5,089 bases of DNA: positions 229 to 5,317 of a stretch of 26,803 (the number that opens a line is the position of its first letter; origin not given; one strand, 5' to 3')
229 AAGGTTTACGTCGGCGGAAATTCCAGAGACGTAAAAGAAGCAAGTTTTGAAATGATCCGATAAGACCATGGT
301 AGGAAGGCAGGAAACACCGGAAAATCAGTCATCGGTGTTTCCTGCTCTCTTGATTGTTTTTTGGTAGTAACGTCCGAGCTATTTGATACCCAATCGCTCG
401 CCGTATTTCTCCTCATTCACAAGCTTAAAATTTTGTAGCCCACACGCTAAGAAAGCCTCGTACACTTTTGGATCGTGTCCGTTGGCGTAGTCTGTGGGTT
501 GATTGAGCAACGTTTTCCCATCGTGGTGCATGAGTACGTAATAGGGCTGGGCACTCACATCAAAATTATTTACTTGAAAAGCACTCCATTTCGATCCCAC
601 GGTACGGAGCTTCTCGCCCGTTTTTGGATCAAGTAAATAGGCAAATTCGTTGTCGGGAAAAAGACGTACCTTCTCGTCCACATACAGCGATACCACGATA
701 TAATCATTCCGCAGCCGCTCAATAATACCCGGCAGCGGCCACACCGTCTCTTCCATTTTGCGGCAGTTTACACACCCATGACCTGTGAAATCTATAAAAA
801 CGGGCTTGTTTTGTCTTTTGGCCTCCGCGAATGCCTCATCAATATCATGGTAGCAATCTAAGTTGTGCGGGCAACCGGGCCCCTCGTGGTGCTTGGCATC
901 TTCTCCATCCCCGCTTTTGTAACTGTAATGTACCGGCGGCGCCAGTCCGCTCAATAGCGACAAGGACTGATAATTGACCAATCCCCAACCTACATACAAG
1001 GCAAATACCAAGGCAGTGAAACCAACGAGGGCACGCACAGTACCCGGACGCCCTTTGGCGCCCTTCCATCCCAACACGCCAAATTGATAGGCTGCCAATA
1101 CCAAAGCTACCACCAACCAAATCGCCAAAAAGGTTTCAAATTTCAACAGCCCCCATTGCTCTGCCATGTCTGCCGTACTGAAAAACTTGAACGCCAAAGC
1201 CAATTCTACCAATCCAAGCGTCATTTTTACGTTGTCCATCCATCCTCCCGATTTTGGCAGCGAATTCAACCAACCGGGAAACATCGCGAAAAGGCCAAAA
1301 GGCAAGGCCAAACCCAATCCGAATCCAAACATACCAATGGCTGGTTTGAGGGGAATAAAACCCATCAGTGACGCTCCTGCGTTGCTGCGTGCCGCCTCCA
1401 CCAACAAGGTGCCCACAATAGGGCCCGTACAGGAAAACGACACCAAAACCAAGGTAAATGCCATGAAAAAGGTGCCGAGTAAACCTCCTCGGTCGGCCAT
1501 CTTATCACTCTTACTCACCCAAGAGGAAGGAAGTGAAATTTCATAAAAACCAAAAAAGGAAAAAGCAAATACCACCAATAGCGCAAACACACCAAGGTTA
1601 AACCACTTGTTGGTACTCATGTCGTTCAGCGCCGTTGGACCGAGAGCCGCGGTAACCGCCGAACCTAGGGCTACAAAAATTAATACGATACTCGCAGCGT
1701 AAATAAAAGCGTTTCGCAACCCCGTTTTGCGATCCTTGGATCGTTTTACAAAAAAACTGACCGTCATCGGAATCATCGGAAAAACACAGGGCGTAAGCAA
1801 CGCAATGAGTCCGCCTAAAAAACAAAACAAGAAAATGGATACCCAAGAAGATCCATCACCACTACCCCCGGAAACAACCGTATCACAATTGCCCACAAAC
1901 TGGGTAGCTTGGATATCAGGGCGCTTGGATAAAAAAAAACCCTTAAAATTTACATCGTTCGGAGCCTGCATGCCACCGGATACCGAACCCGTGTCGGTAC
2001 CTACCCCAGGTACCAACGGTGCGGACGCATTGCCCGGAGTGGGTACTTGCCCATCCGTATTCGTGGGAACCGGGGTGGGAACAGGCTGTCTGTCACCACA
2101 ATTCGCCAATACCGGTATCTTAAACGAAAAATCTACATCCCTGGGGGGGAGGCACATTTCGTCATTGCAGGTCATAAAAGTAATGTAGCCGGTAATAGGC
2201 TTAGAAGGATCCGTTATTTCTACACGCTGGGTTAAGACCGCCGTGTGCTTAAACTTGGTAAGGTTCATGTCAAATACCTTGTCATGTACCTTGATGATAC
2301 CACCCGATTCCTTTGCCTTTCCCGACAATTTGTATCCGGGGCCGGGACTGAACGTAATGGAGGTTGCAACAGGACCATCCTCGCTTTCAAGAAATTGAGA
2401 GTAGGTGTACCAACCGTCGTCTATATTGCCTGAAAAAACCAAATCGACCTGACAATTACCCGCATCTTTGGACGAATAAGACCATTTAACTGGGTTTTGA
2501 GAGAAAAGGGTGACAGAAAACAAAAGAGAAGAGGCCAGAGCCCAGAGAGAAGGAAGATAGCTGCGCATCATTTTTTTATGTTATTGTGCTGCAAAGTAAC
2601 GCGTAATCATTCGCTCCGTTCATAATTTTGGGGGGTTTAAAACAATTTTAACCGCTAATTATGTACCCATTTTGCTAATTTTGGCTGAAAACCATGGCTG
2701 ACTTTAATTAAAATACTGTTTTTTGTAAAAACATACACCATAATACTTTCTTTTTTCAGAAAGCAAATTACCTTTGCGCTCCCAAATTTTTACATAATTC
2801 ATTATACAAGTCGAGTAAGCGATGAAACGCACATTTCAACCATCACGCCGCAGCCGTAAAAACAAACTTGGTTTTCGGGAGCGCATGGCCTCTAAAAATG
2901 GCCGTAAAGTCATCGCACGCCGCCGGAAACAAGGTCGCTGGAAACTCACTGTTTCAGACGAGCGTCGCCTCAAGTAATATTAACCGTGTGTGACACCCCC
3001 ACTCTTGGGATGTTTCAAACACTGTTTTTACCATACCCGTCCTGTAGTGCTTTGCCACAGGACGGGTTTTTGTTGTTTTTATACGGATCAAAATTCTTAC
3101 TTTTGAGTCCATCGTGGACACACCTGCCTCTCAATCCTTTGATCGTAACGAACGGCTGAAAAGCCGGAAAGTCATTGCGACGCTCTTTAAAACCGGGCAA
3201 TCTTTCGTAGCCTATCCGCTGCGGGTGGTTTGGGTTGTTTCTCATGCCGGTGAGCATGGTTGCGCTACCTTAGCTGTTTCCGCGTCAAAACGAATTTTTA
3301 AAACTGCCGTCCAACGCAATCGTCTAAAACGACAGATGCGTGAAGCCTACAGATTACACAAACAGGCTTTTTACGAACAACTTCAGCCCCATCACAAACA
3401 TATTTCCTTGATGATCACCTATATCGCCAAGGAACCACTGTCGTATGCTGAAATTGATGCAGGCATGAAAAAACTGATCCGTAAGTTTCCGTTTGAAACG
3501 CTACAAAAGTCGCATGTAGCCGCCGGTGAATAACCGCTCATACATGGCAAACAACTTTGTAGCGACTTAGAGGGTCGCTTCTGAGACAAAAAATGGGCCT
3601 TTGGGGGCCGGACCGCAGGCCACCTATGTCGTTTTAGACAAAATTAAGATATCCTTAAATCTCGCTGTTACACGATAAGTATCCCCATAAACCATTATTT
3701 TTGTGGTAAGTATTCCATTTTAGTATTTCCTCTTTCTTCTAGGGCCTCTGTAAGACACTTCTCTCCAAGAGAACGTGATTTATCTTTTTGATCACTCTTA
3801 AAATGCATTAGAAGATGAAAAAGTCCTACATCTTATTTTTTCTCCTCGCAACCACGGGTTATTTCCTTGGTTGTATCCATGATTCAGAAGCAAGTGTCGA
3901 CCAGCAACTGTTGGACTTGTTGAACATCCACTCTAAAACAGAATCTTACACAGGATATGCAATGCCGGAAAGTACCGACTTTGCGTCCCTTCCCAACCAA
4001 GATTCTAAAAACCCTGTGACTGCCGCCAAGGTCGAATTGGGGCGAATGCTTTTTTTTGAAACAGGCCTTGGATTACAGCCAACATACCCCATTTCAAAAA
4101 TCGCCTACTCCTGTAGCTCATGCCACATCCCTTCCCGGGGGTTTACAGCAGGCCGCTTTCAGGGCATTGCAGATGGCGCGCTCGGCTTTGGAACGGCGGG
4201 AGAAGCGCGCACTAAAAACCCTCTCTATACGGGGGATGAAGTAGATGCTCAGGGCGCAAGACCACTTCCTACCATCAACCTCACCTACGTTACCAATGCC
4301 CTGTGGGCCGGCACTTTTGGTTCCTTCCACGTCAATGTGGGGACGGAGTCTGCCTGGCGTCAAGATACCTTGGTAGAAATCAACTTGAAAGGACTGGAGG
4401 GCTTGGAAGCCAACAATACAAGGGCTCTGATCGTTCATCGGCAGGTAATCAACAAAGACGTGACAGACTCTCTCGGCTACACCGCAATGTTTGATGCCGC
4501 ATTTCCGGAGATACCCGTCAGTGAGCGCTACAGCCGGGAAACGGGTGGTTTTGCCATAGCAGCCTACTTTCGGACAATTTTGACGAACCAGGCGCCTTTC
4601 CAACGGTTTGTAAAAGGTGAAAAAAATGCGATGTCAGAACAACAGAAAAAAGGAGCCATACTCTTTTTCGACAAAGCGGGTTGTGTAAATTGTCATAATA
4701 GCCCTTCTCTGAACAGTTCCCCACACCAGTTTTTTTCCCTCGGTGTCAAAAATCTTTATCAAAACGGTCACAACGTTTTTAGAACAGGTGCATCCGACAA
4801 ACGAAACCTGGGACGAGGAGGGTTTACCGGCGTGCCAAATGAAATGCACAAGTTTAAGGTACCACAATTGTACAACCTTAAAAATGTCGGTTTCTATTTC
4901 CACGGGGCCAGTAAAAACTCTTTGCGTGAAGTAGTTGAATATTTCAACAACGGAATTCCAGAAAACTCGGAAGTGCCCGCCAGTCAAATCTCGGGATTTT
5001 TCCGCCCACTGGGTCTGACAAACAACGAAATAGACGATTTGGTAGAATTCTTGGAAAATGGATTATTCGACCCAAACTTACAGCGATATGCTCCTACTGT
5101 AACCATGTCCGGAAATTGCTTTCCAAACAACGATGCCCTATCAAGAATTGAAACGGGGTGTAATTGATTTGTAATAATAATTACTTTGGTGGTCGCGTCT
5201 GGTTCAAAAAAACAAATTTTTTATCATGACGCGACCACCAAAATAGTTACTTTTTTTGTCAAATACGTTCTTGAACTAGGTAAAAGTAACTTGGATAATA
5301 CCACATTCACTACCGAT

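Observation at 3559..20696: Co-oriented family of ~77-bp intergenic hairpin elements with GTAAC...GTTAC ends (candidate new REP/REPIN/MITE or structured ncRNA family)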

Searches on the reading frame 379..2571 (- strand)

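Call 10: search_protein_families(library=ncbifam, proteins=[window:379-2571:-])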
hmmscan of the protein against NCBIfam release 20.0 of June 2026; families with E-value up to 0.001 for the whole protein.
window:379-2571:- (730 aa): 3 families
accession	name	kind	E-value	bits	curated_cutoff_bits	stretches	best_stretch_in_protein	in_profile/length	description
NF045694.1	seleno_TsoB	exception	8.3e-42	143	805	2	239-476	177-402/572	rhodanese/DsbD fusion-like selenoprotein TsoB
NF001419.0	PRK00293.1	subfamily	4.7e-40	137.7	330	1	111-622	98-511/574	protein-disulfide reductase DsbD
NF041199.1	trx7_PDZ_seleno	equivalog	5e-07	29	300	1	573-629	3-60/390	Trx7/PDZ domain-containing (seleno)protein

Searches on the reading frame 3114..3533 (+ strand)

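Call 10: search_protein_families(library=ncbifam, proteins=[window:3114-3533:+])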
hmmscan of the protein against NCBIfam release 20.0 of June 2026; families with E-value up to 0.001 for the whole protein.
window:3114-3533:+ (139 aa): 9 families
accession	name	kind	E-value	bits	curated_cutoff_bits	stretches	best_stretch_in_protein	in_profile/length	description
NF002509.0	PRK01903.1-4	equivalog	1.6e-21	77.1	175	1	28-123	6-100/107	ribonuclease P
NF002507.0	PRK01903.1-1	equivalog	1.4e-15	57.8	225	1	6-93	11-101/150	ribonuclease P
NF002511.0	PRK01903.2-2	equivalog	1.5e-13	50.8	227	1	3-94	3-101/140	ribonuclease P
NF002512.0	PRK01903.2-3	equivalog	7.4e-13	48.7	231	1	8-97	13-108/146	ribonuclease P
TIGR00188.1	rnpA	equivalog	5e-11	42.8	38.35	1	12-85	4-74/111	ribonuclease P protein component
NF002514.0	PRK01903.3-1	equivalog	7.8e-10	39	246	1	16-86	2-73/122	ribonuclease P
NF002515.0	PRK01903.3-2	subfamily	3.8e-07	30.5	175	1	57-106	4-54/85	ribonuclease P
NF000707.0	PRK00038.1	equivalog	1.8e-05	25.2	186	1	45-120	44-120/123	ribonuclease P protein component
NF002513.0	PRK01903.2-4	equivalog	1.9e-05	25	240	1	57-84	38-65/118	ribonuclease P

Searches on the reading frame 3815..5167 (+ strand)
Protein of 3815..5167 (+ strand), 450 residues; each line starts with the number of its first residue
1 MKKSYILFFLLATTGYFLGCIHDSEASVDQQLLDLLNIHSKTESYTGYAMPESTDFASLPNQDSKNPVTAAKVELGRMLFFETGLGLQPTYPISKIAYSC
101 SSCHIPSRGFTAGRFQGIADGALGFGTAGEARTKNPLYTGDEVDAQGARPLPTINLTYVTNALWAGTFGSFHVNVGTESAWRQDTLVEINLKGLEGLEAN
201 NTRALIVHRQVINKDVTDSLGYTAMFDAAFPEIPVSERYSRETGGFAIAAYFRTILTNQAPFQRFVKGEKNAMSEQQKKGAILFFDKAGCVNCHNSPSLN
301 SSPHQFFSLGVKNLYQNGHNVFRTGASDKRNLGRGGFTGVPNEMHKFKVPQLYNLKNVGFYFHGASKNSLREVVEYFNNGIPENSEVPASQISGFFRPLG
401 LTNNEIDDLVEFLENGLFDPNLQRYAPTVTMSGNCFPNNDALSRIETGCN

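Call 10: search_protein_families(library=ncbifam, proteins=[window:3815-5167:+])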
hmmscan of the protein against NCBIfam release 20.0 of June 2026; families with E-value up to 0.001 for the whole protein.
window:3815-5167:+ (450 aa): 5 families
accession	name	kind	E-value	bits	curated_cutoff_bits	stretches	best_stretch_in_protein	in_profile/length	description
TIGR04039.1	MXAN_0977_Heme2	hypoth_equivalog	8.7e-36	123.6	362.85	2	214-415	110-320/336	MbnH family di-heme enzyme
TIGR03981.2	SAM_quin_mod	hypoth_equivalog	1.3e-27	96.8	340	1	235-384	223-365/411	His-Xaa-Ser system-associated MauG-like protein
TIGR03791.1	TTQ_mauG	equivalog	9.8e-26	90.6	443.85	1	69-414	2-276/291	tryptophan tryptophylquinone biosynthesis enzyme MauG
NF052341.1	hydrazine_gamma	equivalog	1.7e-08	33.8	625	1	236-413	161-336/339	hydrazine synthase subunit gamma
NF052342.1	hydrazine_BC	exception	4.7e-07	28.3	1250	1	236-413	512-687/690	hydrazine synthase subunit beta-gamma fusion subunit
